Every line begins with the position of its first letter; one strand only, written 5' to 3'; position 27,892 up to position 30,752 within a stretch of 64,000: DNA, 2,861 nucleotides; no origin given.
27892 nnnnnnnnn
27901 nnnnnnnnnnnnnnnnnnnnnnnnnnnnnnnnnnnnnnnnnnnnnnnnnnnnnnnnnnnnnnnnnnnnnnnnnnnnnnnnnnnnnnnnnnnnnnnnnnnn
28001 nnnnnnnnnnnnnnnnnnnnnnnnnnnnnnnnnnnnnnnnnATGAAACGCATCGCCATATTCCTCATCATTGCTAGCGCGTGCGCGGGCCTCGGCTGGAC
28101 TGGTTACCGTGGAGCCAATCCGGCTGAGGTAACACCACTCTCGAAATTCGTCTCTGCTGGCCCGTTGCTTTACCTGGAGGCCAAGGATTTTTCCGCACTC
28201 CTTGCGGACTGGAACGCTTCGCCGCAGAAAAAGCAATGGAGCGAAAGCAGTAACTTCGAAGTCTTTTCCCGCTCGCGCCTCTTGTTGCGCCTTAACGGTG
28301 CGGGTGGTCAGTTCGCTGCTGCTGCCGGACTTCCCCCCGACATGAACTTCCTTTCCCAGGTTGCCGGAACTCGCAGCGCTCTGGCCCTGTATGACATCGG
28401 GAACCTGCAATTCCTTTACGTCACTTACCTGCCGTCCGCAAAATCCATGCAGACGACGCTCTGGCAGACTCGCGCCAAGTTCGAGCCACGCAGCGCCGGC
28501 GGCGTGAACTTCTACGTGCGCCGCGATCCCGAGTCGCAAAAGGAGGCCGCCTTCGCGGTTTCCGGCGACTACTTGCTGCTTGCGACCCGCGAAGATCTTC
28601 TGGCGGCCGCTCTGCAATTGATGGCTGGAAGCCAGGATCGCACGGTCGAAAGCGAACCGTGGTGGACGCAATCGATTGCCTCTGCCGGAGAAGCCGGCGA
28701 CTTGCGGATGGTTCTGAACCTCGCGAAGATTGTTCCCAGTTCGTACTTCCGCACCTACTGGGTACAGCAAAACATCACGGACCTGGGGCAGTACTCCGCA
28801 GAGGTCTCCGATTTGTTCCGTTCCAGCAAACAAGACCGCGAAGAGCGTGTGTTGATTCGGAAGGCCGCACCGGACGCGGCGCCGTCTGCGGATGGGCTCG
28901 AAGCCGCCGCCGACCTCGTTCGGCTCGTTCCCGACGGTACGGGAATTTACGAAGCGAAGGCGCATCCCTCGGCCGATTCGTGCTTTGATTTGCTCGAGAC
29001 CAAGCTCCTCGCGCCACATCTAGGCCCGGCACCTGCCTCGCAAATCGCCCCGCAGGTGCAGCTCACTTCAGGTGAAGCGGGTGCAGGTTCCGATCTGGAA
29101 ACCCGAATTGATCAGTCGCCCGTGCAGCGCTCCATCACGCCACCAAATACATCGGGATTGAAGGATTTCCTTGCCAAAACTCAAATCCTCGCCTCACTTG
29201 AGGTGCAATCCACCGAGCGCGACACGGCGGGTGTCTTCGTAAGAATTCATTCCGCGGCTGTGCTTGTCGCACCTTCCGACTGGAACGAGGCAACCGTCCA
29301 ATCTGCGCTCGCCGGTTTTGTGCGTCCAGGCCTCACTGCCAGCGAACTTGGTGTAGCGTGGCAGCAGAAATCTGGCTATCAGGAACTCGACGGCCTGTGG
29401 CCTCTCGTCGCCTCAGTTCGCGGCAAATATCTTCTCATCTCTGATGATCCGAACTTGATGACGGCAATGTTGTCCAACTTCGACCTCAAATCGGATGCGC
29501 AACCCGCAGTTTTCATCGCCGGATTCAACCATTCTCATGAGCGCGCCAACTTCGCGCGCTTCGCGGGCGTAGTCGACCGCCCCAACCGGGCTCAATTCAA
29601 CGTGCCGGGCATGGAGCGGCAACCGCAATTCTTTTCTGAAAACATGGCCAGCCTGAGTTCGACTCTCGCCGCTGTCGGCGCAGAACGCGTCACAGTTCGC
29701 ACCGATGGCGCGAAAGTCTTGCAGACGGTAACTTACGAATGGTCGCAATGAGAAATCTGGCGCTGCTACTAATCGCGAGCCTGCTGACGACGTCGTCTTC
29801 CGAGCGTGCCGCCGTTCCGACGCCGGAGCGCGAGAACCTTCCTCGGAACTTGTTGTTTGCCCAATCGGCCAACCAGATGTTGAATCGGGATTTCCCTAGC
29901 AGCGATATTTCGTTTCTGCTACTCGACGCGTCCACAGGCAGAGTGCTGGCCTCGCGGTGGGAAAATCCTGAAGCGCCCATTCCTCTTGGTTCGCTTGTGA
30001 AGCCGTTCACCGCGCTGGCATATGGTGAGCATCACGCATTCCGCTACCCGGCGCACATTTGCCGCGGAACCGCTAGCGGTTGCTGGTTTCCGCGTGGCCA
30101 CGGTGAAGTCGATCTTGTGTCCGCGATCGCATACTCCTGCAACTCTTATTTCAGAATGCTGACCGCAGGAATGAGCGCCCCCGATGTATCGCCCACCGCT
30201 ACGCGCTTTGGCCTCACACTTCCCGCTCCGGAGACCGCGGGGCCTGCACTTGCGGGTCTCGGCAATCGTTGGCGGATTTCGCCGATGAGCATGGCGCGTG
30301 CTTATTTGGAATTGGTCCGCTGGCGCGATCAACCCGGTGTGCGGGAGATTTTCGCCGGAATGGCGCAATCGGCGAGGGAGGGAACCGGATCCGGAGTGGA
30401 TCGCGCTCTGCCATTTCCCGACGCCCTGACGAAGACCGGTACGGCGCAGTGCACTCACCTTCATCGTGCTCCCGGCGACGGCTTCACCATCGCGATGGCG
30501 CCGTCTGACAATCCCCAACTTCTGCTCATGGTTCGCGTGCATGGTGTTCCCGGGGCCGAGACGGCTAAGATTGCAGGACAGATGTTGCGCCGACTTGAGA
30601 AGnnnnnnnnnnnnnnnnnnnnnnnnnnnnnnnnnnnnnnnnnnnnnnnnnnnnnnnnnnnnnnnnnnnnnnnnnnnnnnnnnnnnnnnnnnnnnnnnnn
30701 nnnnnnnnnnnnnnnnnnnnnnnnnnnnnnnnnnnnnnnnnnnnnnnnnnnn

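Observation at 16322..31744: Six-gene, translationally coupled operon of apparently exported proteins: orphan propeller, VIT-vWA, 2,481-aa TPR, unknown protein, stand-alone PBP fold and SpoIID (candidate undescribed envelope system)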

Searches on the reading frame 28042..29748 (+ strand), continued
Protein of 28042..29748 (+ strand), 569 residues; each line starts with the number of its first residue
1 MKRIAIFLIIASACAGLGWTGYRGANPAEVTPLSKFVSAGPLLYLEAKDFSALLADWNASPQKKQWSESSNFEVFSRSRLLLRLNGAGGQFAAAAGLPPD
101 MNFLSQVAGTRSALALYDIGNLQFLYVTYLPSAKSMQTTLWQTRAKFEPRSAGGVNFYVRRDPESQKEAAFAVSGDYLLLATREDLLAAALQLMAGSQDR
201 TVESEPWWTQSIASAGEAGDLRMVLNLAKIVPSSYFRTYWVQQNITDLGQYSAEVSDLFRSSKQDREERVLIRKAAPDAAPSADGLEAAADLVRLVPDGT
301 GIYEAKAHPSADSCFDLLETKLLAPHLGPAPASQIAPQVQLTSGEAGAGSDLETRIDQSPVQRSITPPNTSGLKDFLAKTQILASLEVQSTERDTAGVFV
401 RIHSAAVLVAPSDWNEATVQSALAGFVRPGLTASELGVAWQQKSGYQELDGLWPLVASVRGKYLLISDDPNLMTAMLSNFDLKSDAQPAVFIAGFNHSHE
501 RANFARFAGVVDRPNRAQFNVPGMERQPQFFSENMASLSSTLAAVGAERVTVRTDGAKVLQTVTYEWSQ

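Call 98: find_encoding_contigs(protein=P0481, flank=10000, max_places=1)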
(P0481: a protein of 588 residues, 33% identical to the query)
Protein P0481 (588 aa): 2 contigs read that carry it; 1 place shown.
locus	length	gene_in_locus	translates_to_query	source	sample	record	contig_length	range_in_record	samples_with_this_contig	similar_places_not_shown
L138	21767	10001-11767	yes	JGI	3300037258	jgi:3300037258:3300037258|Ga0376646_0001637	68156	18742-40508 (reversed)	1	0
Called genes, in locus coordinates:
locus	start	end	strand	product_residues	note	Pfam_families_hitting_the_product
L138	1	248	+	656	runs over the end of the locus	PF07494:Reg_prop (faint)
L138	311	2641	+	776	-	PF08487:VIT, PF05762:VWA_CoxE (weak), PF00092:VWA (weak), PF13519:VWA_2, PF13768:VWA_3, PF19077:Big_13 (faint)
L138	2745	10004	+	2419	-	PF13428:TPR_14 (faint), PF14559:TPR_19 (faint), PF13414:TPR_11 (faint)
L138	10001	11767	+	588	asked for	-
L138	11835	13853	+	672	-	PF20091:Abhydrolase_10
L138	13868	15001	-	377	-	PF01073:3Beta_HSD, PF01370:Epimerase, PF02719:Polysacc_synt_2, PF04321:RmlD_sub_bind, PF16363:GDP_Man_Dehyd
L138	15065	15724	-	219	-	PF02397:Bac_transf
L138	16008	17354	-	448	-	PF22244:GCE_fung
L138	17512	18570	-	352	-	PF00356:LacI (weak), PF00532:Peripla_BP_1, PF13407:Peripla_BP_4, PF13377:Peripla_BP_3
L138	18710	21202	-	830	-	PF13287:Fn3_assoc, PF13290:CHB_HEX_C_1, PF13287:Fn3_assoc, PF02055:Glyco_hydro_30, PF02057:Glyco_hydro_59, PF17189:Glyco_hydro_30C, PF03422:CBM_6, PF18099:CBM_35_2, +1 more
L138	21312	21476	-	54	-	-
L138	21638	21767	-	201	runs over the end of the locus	PF13505:OMP_b-brl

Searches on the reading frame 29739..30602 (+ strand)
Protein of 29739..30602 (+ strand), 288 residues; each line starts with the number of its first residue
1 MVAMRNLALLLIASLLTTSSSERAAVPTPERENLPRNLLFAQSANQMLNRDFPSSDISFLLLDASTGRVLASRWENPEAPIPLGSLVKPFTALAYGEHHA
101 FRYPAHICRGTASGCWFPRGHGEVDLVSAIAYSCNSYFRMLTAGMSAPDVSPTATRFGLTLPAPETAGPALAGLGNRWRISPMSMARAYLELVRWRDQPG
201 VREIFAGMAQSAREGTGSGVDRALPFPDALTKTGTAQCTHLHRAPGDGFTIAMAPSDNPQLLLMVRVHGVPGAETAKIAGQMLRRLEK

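Call 4: search_protein_families(library=pfam, proteins=[window:29739-30602:+], max_evalue=0.01)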
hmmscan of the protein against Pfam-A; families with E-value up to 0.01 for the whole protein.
window:29739-30602:+ (288 aa): 1 family
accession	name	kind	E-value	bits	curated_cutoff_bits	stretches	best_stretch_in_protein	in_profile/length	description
PF00905.27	Transpeptidase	-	7.9e-14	52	22.1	1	58-285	2-296/299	Penicillin binding protein transpeptidase domain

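Call 5: search_protein_families(library=ncbifam, proteins=[window:29739-30602:+], max_evalue=0.01)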
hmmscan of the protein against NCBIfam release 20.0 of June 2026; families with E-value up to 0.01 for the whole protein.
window:29739-30602:+ (288 aa): 2 families
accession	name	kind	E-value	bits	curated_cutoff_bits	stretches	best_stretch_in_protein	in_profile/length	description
TIGR03423.1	pbp2_mrdA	equivalog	4.2e-13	48.7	455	2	82-159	306-390/593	penicillin-binding protein 2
TIGR02214.1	spoVD_pbp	equivalog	0.0021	16.5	688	0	114-158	325-369/636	stage V sporulation protein D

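Call 15: search_solved_structures(query=window:29739-30602:+, max_evalue=0.01, show_alignments=1)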
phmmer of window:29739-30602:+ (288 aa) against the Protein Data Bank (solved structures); distinct sequences matched with E-value up to 0.01: 2.
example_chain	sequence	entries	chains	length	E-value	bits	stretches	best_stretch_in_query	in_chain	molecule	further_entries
4mnr_A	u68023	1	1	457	0.0002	24.1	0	199-282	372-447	Peptidoglycan glycosyltransferase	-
8yjx_A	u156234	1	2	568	0.00021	24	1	82-159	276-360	Penicillin-binding protein 2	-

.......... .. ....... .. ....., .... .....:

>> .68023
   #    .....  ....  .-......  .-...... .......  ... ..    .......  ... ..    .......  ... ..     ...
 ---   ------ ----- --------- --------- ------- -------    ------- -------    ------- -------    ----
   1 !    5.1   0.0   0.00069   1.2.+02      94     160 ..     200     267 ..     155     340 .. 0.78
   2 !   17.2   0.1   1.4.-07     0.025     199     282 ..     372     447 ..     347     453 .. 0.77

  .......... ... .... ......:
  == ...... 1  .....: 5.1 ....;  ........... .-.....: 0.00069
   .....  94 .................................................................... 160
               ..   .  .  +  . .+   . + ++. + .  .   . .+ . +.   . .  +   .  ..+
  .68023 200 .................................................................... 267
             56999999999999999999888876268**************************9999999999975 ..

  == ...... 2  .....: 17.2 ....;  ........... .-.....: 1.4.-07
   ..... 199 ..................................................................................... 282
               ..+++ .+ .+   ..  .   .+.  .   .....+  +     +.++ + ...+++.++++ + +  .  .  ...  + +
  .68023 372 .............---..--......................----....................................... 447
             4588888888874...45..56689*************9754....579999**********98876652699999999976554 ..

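Call 70: search_protein_families(library=padloc, proteins=[window:29739-30602:+], max_evalue=0.001)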
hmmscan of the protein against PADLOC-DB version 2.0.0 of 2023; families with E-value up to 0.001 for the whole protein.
window:29739-30602:+ (288 aa): 0 families

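Call 80: predict_structure(protein=window:29748-30602:+)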
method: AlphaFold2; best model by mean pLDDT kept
length: 285 residues; sequences in the alignment: 1
mean_pLDDT: 44.4   pTM: 0.41
mean pLDDT of the five models: 44.4, 42.3, 40.5, 37.5, 35.4
residues with pLDDT >= 90: 0; 70-90: 40; 50-70: 48; < 50: 197
segments of 3 or more residues with pLDDT < 50: 6-8, 16-19, 21-31, 62-64, 73-243
pLDDT, mean of each block of 10 residues (from residue 1): 50 48 40 60 85 75 61 41 34 28 25 23 32 34 35 35 34 29 36 37 36 30 32 38 51 59 68 71 78
secondary structure, 60 per line:
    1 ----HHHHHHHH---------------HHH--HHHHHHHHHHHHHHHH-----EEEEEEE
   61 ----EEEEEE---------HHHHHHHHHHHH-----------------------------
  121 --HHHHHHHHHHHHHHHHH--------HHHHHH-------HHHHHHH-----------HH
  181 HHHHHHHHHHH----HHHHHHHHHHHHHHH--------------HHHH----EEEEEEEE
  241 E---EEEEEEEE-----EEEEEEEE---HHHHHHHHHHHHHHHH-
elements in order: H5-12 H33-48 E54-60 E65-70 H80-91 H123-139 H148-153 H161-167 H179-191 H196-210 H225-228 E233-241 E245-252 E258-265 H269-284

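Call 83: search_solved_structures(query=A4, max_evalue=0.001)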
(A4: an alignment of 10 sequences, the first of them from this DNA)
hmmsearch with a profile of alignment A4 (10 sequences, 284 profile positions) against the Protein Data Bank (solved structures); distinct sequences matched with E-value up to 0.001: 8.
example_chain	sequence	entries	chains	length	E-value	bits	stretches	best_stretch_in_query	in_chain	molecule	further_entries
7rd0_A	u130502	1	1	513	1.2e-09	41.3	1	198-267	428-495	Penicillin-binding protein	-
8yjx_A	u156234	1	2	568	1.1e-08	38.1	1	78-152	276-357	Penicillin-binding protein 2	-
8zpc_A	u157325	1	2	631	3.3e-08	36.6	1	112-155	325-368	Peptidoglycan D,D-transpeptidase MrdA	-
7zg8_AAA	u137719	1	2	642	3.5e-08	36.6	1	112-155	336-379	Peptidoglycan D,D-transpeptidase MrdA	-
4mnr_A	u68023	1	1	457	1.8e-06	30.9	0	174-274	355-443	Peptidoglycan glycosyltransferase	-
3un7_A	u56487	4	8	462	1.1e-05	28.3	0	192-264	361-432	Penicillin-binding protein A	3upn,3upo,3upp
3lo7_A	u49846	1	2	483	1.5e-05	27.9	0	119-160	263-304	Penicillin-binding protein A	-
7rcz_A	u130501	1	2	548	2.6e-05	27.1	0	103-167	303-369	Stage V sporulation protein D (Sporulation specific penicillin-binding protein)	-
